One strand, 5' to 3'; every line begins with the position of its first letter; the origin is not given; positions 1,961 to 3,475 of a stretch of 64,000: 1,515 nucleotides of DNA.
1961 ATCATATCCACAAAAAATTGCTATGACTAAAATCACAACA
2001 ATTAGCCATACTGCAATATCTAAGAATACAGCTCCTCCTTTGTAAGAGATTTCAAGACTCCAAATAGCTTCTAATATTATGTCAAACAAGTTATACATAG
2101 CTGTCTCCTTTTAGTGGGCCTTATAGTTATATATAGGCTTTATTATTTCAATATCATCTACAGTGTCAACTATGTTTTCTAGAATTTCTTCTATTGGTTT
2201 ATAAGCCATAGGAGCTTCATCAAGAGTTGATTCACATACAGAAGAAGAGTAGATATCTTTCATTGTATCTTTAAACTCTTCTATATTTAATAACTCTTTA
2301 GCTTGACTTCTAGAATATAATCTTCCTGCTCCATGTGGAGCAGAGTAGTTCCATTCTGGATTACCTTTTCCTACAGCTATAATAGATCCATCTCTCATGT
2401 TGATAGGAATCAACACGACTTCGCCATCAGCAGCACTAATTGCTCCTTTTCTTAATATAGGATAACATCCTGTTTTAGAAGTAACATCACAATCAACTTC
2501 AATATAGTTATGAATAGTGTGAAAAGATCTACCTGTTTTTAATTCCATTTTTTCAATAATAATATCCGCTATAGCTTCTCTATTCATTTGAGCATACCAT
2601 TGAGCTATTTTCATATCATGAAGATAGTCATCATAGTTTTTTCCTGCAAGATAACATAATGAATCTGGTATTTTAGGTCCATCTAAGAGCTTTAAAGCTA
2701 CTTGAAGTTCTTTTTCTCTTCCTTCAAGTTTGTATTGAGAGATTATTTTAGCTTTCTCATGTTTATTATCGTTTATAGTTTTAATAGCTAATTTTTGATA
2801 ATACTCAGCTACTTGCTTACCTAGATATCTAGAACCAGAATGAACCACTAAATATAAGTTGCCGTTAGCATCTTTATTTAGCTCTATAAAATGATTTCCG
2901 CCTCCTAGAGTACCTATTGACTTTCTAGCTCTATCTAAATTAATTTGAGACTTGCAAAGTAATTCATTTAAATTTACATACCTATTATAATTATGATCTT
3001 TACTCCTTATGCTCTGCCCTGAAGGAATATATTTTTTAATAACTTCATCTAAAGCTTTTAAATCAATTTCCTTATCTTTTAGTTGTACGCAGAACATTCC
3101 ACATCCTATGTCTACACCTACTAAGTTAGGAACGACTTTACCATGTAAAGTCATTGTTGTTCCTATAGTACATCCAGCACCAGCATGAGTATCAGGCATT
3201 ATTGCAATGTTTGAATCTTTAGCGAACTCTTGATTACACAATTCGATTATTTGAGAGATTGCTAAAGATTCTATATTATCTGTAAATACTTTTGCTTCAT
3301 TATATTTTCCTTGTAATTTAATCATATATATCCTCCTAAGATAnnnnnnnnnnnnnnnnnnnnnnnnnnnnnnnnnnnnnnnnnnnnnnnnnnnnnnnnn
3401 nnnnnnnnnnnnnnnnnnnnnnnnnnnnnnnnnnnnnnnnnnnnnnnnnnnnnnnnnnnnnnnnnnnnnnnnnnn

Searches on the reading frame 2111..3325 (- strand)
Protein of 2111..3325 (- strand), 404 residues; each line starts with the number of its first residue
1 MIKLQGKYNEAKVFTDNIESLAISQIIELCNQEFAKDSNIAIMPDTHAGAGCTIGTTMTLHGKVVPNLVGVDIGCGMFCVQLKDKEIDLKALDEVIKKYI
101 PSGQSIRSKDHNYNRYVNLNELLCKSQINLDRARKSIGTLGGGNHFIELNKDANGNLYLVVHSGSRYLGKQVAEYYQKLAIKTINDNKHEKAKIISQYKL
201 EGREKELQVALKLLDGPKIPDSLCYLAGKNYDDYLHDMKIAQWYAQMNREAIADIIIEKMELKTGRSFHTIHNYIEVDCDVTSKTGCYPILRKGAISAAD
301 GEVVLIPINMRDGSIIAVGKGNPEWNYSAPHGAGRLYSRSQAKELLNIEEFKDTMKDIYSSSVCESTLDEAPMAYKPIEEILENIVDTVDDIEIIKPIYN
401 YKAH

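Call 74: search_protein_families(library=pfam, proteins=[window:2111-3325:-], max_evalue=0.00001)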
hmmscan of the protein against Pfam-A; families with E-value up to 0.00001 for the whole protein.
window:2111-3325:- (404 aa): 1 family
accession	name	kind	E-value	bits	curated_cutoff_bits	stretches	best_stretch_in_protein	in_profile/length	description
PF01139.22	RtcB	-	1.9e-65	222.2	27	2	127-402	137-425/426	tRNA-splicing ligase RtcB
